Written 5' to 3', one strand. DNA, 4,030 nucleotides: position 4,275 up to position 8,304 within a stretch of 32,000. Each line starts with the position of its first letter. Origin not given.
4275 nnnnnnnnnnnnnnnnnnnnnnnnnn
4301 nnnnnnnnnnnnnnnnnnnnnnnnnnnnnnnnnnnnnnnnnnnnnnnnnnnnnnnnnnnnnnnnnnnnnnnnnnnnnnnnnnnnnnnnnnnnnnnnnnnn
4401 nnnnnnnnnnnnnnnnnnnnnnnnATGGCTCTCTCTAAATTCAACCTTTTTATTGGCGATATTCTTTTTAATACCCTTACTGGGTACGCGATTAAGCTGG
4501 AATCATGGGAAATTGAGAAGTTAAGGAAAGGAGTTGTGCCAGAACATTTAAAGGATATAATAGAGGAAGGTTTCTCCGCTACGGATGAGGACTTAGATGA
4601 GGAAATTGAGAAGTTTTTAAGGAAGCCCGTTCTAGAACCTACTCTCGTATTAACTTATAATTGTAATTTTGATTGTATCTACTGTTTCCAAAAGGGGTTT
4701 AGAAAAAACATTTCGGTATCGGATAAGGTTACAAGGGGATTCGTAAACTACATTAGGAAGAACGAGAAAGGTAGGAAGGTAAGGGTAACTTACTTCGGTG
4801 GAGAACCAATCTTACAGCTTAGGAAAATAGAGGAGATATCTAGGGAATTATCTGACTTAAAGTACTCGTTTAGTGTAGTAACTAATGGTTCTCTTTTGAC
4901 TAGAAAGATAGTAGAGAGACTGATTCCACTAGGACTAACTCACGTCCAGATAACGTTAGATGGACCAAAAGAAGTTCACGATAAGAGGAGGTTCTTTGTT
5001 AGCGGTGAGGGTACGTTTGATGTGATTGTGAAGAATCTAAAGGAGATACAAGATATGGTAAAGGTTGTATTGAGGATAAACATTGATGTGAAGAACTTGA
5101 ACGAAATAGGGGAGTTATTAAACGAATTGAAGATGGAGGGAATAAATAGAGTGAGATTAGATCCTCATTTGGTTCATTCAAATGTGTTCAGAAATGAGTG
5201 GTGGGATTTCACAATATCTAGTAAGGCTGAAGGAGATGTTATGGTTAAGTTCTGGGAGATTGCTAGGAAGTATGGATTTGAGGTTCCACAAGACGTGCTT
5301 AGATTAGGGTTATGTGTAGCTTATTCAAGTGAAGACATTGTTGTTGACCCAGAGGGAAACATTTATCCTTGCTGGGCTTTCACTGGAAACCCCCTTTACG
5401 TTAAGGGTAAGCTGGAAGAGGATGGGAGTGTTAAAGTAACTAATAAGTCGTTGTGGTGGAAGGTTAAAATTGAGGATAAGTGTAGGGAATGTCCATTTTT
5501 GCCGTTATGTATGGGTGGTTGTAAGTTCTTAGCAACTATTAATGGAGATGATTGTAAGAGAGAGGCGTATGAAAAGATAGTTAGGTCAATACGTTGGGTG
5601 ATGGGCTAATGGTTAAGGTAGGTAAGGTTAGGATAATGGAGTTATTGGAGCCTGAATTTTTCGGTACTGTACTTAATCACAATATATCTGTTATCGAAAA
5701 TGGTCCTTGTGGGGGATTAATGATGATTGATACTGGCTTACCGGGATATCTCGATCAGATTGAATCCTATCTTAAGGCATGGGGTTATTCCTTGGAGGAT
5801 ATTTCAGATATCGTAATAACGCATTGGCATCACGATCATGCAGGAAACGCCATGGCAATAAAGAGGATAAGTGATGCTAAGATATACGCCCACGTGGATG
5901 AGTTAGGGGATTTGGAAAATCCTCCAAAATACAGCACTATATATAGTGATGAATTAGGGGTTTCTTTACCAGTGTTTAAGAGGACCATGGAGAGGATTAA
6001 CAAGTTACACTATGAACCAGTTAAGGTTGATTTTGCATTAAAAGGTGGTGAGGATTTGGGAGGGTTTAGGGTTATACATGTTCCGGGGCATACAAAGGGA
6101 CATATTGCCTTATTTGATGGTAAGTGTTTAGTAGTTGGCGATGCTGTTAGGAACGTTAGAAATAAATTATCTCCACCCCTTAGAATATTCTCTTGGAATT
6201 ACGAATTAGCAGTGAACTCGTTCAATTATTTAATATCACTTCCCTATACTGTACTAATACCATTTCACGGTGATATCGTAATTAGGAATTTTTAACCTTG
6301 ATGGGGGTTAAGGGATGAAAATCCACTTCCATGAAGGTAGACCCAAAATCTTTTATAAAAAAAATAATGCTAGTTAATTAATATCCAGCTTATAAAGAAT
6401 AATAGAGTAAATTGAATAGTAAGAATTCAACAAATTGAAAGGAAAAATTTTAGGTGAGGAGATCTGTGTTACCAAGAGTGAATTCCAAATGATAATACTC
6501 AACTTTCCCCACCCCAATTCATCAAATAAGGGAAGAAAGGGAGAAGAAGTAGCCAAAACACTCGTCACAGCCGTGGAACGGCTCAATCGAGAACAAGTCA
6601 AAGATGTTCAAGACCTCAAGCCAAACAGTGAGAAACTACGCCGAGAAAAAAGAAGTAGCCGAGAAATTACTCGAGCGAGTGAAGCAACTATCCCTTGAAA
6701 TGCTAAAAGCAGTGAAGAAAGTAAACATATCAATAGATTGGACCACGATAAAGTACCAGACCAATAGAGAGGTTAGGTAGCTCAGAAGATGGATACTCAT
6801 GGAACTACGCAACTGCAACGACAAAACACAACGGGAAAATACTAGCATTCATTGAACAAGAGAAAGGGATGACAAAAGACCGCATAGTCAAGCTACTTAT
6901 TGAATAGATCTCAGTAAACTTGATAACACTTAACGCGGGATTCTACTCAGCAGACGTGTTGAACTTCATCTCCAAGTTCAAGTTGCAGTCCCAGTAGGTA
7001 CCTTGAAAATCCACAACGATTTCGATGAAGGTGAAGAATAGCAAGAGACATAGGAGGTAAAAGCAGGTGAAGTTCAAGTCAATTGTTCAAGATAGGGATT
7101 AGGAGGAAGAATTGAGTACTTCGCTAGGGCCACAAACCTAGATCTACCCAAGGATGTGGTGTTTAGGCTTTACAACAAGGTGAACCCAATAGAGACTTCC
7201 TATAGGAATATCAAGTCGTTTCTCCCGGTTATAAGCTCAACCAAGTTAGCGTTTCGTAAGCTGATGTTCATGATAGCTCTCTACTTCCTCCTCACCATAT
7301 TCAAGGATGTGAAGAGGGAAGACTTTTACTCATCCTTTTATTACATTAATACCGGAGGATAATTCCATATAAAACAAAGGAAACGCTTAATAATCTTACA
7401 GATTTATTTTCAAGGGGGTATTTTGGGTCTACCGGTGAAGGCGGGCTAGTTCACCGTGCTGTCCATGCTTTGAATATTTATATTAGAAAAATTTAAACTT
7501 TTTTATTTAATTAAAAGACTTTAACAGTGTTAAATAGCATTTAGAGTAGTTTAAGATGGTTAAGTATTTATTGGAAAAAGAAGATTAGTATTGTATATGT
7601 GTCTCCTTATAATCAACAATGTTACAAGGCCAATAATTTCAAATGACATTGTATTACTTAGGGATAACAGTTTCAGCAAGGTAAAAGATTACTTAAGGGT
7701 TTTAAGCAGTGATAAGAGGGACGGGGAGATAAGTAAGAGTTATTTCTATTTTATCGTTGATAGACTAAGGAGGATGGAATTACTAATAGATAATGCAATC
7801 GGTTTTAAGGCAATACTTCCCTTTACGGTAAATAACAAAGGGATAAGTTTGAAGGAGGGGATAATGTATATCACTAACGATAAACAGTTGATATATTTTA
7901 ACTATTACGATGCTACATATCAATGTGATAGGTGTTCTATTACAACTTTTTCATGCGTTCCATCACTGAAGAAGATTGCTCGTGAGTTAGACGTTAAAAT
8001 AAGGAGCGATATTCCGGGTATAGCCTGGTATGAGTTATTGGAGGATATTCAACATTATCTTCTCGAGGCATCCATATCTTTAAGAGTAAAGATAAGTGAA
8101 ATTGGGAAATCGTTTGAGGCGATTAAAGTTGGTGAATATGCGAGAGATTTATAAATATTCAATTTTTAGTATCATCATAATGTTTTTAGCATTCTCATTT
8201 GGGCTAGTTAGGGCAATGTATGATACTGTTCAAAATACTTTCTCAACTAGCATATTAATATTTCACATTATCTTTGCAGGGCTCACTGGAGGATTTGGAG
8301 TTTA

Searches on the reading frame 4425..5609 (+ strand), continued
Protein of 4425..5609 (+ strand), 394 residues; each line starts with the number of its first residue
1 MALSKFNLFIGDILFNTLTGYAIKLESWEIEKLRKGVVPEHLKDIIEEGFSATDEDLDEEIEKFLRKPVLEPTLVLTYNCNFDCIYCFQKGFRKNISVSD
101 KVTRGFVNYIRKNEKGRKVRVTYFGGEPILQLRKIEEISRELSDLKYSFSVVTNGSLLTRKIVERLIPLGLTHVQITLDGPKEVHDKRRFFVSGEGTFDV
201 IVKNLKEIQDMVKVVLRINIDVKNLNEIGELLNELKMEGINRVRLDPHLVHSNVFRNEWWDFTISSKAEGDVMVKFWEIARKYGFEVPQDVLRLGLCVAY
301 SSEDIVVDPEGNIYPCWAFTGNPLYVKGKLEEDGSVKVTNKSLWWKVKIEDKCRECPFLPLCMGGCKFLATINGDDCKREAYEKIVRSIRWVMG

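Call 50: search_protein_families(library=ncbifam, proteins=[P0028, P0029, P0035, P0041, P0050, P0057, P0060], max_evalue=1e-40)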
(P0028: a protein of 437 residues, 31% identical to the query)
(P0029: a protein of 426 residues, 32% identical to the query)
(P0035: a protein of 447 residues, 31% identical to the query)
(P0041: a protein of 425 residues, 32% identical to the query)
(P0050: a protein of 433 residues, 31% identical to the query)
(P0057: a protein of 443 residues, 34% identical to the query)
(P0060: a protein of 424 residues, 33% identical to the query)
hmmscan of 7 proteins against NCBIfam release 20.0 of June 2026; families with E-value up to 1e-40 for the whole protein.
P0028 (437 aa): 5 families
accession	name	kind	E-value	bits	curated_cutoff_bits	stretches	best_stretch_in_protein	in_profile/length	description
TIGR04334.1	rSAM_Clo7bot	equivalog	4.9e-95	318.7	600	1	4-425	2-437/440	radical SAM/SPASM domain Clo7bot peptide maturase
TIGR04463.1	rSAM_vs_C_rich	equivalog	1e-89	301.3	525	1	14-411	9-418/438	TIGR04463 family radical SAM/SPASM RiPP maturase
NF038107.1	rSAM_NF038107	equivalog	4.5e-66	223.5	600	1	13-421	13-431/444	Cys-every-fifth radical SAM/SPASM peptide maturase CefB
NF052473.1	rSAM_FlmE_OhkG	exception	2e-59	201.6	500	1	15-427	16-461/481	FlmE/OhkG family radical SAM/SPASM peptide maturase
TIGR04280.1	geopep_mat_rSAM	hypoth_equivalog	1.9e-58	198.5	400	1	9-403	11-402/428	geopeptide radical SAM maturase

P0029 (426 aa): 6 families
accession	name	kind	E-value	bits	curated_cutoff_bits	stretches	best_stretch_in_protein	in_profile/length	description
TIGR04463.1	rSAM_vs_C_rich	equivalog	8e-79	265.4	525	1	6-419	1-430/438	TIGR04463 family radical SAM/SPASM RiPP maturase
TIGR04334.1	rSAM_Clo7bot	equivalog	1.3e-74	251.5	600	1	5-416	4-432/440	radical SAM/SPASM domain Clo7bot peptide maturase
NF038107.1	rSAM_NF038107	equivalog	1.4e-61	208.6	600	1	1-425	1-439/444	Cys-every-fifth radical SAM/SPASM peptide maturase CefB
TIGR04280.1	geopep_mat_rSAM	hypoth_equivalog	6.8e-56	190.1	400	1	11-389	14-393/428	geopeptide radical SAM maturase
NF052473.1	rSAM_FlmE_OhkG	exception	3.2e-50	171.2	500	1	5-414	5-452/481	FlmE/OhkG family radical SAM/SPASM peptide maturase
NF047865.1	rSAM_PapB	equivalog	6.1e-46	157.2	340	1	89-390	4-318/330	PapB family radical SAM/SPASM ranthipeptide maturase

P0035 (447 aa): 6 families
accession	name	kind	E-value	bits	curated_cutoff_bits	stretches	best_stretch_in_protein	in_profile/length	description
TIGR04334.1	rSAM_Clo7bot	equivalog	2.4e-94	316.5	600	1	3-433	2-436/440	radical SAM/SPASM domain Clo7bot peptide maturase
TIGR04463.1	rSAM_vs_C_rich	equivalog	1.8e-80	270.9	525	1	13-404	6-399/438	TIGR04463 family radical SAM/SPASM RiPP maturase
NF038107.1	rSAM_NF038107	equivalog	9e-71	238.9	600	1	1-403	1-404/444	Cys-every-fifth radical SAM/SPASM peptide maturase CefB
TIGR04280.1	geopep_mat_rSAM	hypoth_equivalog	1.6e-59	202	400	1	1-399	1-392/428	geopeptide radical SAM maturase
NF052473.1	rSAM_FlmE_OhkG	exception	3.5e-56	190.9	500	1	2-432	2-461/481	FlmE/OhkG family radical SAM/SPASM peptide maturase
NF047865.1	rSAM_PapB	equivalog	1.9e-42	145.7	340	1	92-401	5-318/330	PapB family radical SAM/SPASM ranthipeptide maturase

P0041 (425 aa): 4 families
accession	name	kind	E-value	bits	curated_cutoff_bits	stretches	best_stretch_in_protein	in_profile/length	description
TIGR04280.1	geopep_mat_rSAM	hypoth_equivalog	2.7e-67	227.6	400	1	14-410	24-415/428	geopeptide radical SAM maturase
NF038107.1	rSAM_NF038107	equivalog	1.1e-57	195.8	600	1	1-405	1-418/444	Cys-every-fifth radical SAM/SPASM peptide maturase CefB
TIGR04463.1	rSAM_vs_C_rich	equivalog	1.4e-53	182.3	525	1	15-388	8-395/438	TIGR04463 family radical SAM/SPASM RiPP maturase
TIGR04334.1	rSAM_Clo7bot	equivalog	4e-50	170.7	600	1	49-405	63-420/440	radical SAM/SPASM domain Clo7bot peptide maturase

P0050 (433 aa): 6 families
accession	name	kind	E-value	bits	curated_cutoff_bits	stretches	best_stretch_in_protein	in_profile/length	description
TIGR04334.1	rSAM_Clo7bot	equivalog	6.3e-162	539.2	600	1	2-424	1-431/440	radical SAM/SPASM domain Clo7bot peptide maturase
TIGR04463.1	rSAM_vs_C_rich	equivalog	8.5e-94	314.8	525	1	6-421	1-423/438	TIGR04463 family radical SAM/SPASM RiPP maturase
NF038107.1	rSAM_NF038107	equivalog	3.7e-82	276.5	600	1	1-418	1-423/444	Cys-every-fifth radical SAM/SPASM peptide maturase CefB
NF052473.1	rSAM_FlmE_OhkG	exception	4.7e-62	210.2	500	1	4-423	4-452/481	FlmE/OhkG family radical SAM/SPASM peptide maturase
TIGR04280.1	geopep_mat_rSAM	hypoth_equivalog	1.2e-51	176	400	1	15-408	18-402/428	geopeptide radical SAM maturase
NF047865.1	rSAM_PapB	equivalog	3.4e-42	144.8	340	1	88-408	5-326/330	PapB family radical SAM/SPASM ranthipeptide maturase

P0057 (443 aa): 5 families
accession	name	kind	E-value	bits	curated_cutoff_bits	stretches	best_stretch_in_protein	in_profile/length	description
TIGR04334.1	rSAM_Clo7bot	equivalog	1.3e-70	238.2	600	1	3-401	1-407/440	radical SAM/SPASM domain Clo7bot peptide maturase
TIGR04463.1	rSAM_vs_C_rich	equivalog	9.5e-65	219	525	1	7-401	1-396/438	TIGR04463 family radical SAM/SPASM RiPP maturase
NF038107.1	rSAM_NF038107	equivalog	2e-64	218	600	1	4-406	3-407/444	Cys-every-fifth radical SAM/SPASM peptide maturase CefB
TIGR04280.1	geopep_mat_rSAM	hypoth_equivalog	6.9e-56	190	400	1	64-403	57-396/428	geopeptide radical SAM maturase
NF047865.1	rSAM_PapB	equivalog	2.6e-42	145.2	340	1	90-402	4-319/330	PapB family radical SAM/SPASM ranthipeptide maturase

P0060 (424 aa): 5 families
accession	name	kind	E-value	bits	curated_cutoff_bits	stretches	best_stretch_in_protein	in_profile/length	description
TIGR04463.1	rSAM_vs_C_rich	equivalog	1.3e-71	241.6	525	1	31-379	37-395/438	TIGR04463 family radical SAM/SPASM RiPP maturase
TIGR04334.1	rSAM_Clo7bot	equivalog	3.4e-71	240.2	600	1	32-386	52-414/440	radical SAM/SPASM domain Clo7bot peptide maturase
NF038107.1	rSAM_NF038107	equivalog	2.1e-61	208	600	1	30-382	45-404/444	Cys-every-fifth radical SAM/SPASM peptide maturase CefB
TIGR04280.1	geopep_mat_rSAM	hypoth_equivalog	3.3e-42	144.9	400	1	12-407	28-421/428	geopeptide radical SAM maturase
NF052473.1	rSAM_FlmE_OhkG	exception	4.8e-42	144.3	500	0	28-386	52-436/481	FlmE/OhkG family radical SAM/SPASM peptide maturase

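Call 69: find_encoding_contigs(protein=P0041, flank=3000, max_places=1)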
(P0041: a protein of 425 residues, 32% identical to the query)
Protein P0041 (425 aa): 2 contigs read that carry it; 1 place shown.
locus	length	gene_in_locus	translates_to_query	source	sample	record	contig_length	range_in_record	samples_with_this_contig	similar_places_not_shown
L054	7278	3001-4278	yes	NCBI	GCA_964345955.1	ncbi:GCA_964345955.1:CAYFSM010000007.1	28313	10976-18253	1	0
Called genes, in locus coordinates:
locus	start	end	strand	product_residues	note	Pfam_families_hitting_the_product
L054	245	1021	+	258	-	PF03808:Glyco_tran_WecG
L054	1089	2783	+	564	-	PF02463:SMC_N (faint), PF00005:ABC_tran, PF13175:AAA_15 (faint), PF13191:AAA_16 (faint), PF13304:AAA_21 (faint), PF13401:AAA_22 (faint), PF13555:AAA_29 (faint), PF00005:ABC_tran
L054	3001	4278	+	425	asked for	PF04055:Radical_SAM, PF13353:Fer4_12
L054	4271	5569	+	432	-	PF04055:Radical_SAM, PF13353:Fer4_12 (weak)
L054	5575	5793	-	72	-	PF12728:HTH_17, PF13411:MerR_1, PF00376:MerR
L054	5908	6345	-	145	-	PF16320:Ribosomal_L12_N, PF00542:Ribosomal_L12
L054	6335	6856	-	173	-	PF00466:Ribosomal_L10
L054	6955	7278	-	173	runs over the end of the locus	-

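Call 70: find_encoding_contigs(protein=P0035, flank=3000, max_places=1)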
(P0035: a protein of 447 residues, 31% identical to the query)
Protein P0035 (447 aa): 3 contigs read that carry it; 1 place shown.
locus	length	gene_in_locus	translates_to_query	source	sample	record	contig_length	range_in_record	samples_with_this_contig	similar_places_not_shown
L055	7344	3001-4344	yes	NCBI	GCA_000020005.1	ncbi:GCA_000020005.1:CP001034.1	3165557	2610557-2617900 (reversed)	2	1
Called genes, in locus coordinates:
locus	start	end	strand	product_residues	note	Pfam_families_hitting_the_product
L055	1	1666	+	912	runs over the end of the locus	PF08448:PAS_4, PF08448:PAS_4, PF13426:PAS_9, PF08447:PAS_3, PF08448:PAS_4, PF00990:GGDEF, PF13487:HD_5, PF01966:HD, +4 more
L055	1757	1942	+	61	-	-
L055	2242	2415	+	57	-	-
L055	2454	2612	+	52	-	-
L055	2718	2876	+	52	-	-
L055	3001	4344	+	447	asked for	PF04055:Radical_SAM, PF13353:Fer4_12 (weak)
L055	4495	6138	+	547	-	PF00664:ABC_membrane, PF13304:AAA_21 (faint), PF00005:ABC_tran, PF02463:SMC_N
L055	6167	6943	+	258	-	PF09922:LiaF-like_C (faint), PF13349:DUF4097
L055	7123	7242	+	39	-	-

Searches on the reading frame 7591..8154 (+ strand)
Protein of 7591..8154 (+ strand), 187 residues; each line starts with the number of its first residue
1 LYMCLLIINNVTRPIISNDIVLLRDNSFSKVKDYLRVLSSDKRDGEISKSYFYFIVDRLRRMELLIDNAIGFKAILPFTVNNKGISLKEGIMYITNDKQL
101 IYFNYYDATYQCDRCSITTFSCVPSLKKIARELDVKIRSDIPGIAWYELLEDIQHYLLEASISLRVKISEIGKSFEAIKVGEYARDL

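Call 4: search_protein_families(library=pfam, proteins=[window:7591-8154:+], max_evalue=0.01)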
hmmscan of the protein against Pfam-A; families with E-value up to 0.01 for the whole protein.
window:7591-8154:+ (187 aa): 0 families

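Call 14: search_protein_families(library=ncbifam, proteins=[window:7591-8154:+], max_evalue=10)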
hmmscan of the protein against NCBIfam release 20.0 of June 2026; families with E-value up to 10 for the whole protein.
window:7591-8154:+ (187 aa): 0 families

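Call 48: search_solved_structures(query=A4, max_evalue=10)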
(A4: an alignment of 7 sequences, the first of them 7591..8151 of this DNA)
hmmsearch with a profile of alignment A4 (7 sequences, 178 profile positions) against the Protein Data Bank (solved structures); distinct sequences matched with E-value up to 10: 4.
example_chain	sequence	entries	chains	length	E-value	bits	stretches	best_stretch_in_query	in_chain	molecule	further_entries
6ehi_A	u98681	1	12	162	0.12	15.5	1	5-61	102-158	Nuclease NucT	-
4mnn_A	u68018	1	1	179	0.17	15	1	113-149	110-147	Glutaredoxin related protein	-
6ono_A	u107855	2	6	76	0.61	13.2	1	107-124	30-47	Transcription regulator WhiB1 | Transcriptional regulator WhiB1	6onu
5oay_A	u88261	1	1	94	0.84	12.7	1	107-124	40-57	Transcriptional regulator WhiB1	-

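Call 49: search_protein_families(library=pfam, alignment_id=A4, max_evalue=1)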
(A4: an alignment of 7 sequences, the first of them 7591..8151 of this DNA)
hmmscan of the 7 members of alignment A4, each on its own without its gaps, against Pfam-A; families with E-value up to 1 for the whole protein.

A. member 1, window:7591-8151:+ (187 aa): 0 families

B. families by the number of members that match (of 7 scanned): 6 families
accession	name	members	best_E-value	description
PF21100.3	MCM_C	1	0.0076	MCM protein C-terminal winged helix-turn-helix domain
PF25109.1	HAD_PNKP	1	0.028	Polynucleotide kinase PNKP phosphatase domain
PF01978.25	TrmB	1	0.091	Sugar-specific transcriptional regulator TrmB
PF12738.14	PTCB-BRCT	1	0.099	twin BRCT domain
PF02467.21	Whib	1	0.15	Transcription factor WhiB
PF08907.16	DUF1853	1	0.18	Domain of unknown function (DUF1853)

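Call 57: find_homologous_proteins(query=window:7597-8151:+, max_evalue=0.00001)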
Query window:7597-8151:+ (185 aa): 16 proteins with E <= 0.00001 among 82 candidates.
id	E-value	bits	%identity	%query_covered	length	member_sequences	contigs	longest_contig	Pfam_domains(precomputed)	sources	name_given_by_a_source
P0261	3.1e-115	400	100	100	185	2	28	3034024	-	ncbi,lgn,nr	ncbi:hypothetical protein SULI_12285 [Saccharolobus solfataricus]|nr:hypothetical protein [Saccharol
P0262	3.4e-103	361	89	100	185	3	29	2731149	-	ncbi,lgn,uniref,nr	ncbi:MAG: hypothetical protein QXY87_11265 [Saccharolobus sp.]|uniref:hypothetical protein n=1 Tax=S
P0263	5.1e-101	354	87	100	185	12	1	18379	-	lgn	-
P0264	1.8e-93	329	82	100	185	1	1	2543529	-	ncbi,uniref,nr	ncbi:hypothetical protein GFS03_05275 [Sulfolobus sp. E5-1-F]|uniref:hypothetical protein n=1 Tax=Sa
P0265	1.3e-66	242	65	91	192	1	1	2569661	-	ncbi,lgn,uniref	ncbi:hypothetical protein SJAV_01040 [Sulfurisphaera javensis]|uniref:Uncharacterized protein n=1 Ta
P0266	7.7e-65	236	63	91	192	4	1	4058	-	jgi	-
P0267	9.4e-63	229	63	91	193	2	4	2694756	-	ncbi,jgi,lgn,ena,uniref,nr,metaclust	ncbi:hypothetical protein [Sulfurisphaera tokodaii]|uniref:Uncharacterized protein n=1 Tax=Sulfurisp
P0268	1.2e-62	229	61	91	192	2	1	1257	-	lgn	-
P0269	2.3e-62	228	63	91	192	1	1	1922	-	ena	-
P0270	5.6e-62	227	65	91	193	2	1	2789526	-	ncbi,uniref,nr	ncbi:hypothetical protein EWF20_10935 [Sulfolobus sp. S-194]|uniref:hypothetical protein n=1 Tax=Sul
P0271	5.7e-62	227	63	91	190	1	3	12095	-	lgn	-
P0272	6.6e-58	214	59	91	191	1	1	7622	-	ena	-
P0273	5.9e-54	201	54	91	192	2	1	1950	-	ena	-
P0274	8.8e-54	200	58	93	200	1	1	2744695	-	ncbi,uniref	ncbi:hypothetical protein V6M85_08340 [Sulfolobus tengchongensis]|uniref:Uncharacterized protein n=1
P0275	9.1e-54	200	51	94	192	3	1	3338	-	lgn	-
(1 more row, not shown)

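Call 64: predict_structure(alignment_id=A5)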
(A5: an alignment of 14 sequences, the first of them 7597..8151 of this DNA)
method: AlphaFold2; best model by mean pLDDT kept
length: 185 residues; sequences in the alignment: 14
mean_pLDDT: 71.2   pTM: 0.73
mean pLDDT of the five models: 71.2, 65.2, 62.1, 59.5, 55.4
residues with pLDDT >= 90: 8; 70-90: 105; 50-70: 49; < 50: 23
segments of 3 or more residues with pLDDT < 50: 108-116, 175-185
pLDDT, mean of each block of 10 residues (from residue 1): 74 77 88 66 64 85 79 87 83 87 65 46 82 63 69 78 64 46 31
secondary structure, 60 per line:
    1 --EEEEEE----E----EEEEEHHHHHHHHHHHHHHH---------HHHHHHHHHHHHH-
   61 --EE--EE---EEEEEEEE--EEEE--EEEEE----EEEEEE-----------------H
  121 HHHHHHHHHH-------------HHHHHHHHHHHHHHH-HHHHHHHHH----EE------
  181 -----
elements in order: E3-8 E18-22 H23-37 H47-59 E72-79 E82-85 E88-92 E97-102 H120-130 H144-158 H160-168

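Call 67: fold_search(model_id=the predicted structure, library=pdb)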
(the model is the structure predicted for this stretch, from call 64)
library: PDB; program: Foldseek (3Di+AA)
matches with E <= 10: 298; with E <= 0.001: 0
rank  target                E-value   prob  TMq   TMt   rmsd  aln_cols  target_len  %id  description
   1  5z1g_B                8.9e-02  0.09  0.15  0.14  14.4       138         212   11  Structure of the Brx1 and Ebp2 complex (released 2018-04-11)
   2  8v83_A                1.4e-01  0.06  0.13  0.10  26.7       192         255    9  60S ribosome biogenesis intermediate (Dbp10 pre-catalytic structure - Overall map) (released 2024-05-01)
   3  8esq_A                2.3e-01  0.06  0.14  0.13  13.2       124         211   10  Ytm1 associated nascent 60S ribosome State 2 (released 2022-11-30)
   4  8eti_A                2.3e-01  0.04  0.14  0.11  27.3       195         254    8  Fkbp39 associated 60S nascent ribosome State 1 (released 2022-11-30)
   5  8etg_A                2.7e-01  0.06  0.11  0.11  11.1       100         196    9  Fkbp39 associated 60S nascent ribosome State 3 (released 2022-11-30)
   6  3dlb_B                2.8e-01  0.06  0.10  0.04  14.8        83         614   10  Crystal structure of the guide-strand-containing Argonaute protein silencing complex (released 2008-09-02)
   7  5cw4_B                3.2e-01  0.07  0.16  0.13  13.3       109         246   12  Structure of CfBRCC36-CfKIAA0157 complex (Selenium Edge) (released 2015-09-16)
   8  8v87_A                4.5e-01  0.04  0.14  0.12  16.5       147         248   10  60S ribosome biogenesis intermediate (Dbp10 post-catalytic structure - Overall map) (released 2024-05-01)
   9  8fkp_SO               4.5e-01  0.03  0.14  0.10  24.2       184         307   11  Human nucleolar pre-60S ribosomal subunit (State A1) (released 2023-07-12)
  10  5t10_C                4.5e-01  0.02  0.14  0.14  14.1       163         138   10  PelC dodecamer from Paraburkholderia phytofirmans, space group P6 (released 2017-03-15)
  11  2quf_B                4.8e-01  0.09  0.19  0.17  17.1       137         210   14  Crystal Structure of Transcription Factor AXXA-PF0095 from Pyrococcus furiosus (released 2008-08-05)
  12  2r5x_B                5.1e-01  0.06  0.13  0.19  14.0        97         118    8  Crystal structure of uncharacterized conserved protein YugN from Geobacillus kaustophilus HTA426 (released 2007-09-11)
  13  6h4n_x                5.8e-01  0.11  0.18  0.31  13.9       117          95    8  Structure of a hibernating 100S ribosome reveals an inactive conformation of the ribosomal protein S1 - 70S Hibernatin (released 2018-09-05)
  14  9v80_B                5.8e-01  0.04  0.13  0.08  18.9        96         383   17  Cryo-EM structure of KICSTOR CCC complex (state 4) (released 2025-11-12)
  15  8fkq_SO               5.8e-01  0.03  0.15  0.10  22.7       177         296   11  Human nucleolar pre-60S ribosomal subunit (State A2) (released 2023-07-12)
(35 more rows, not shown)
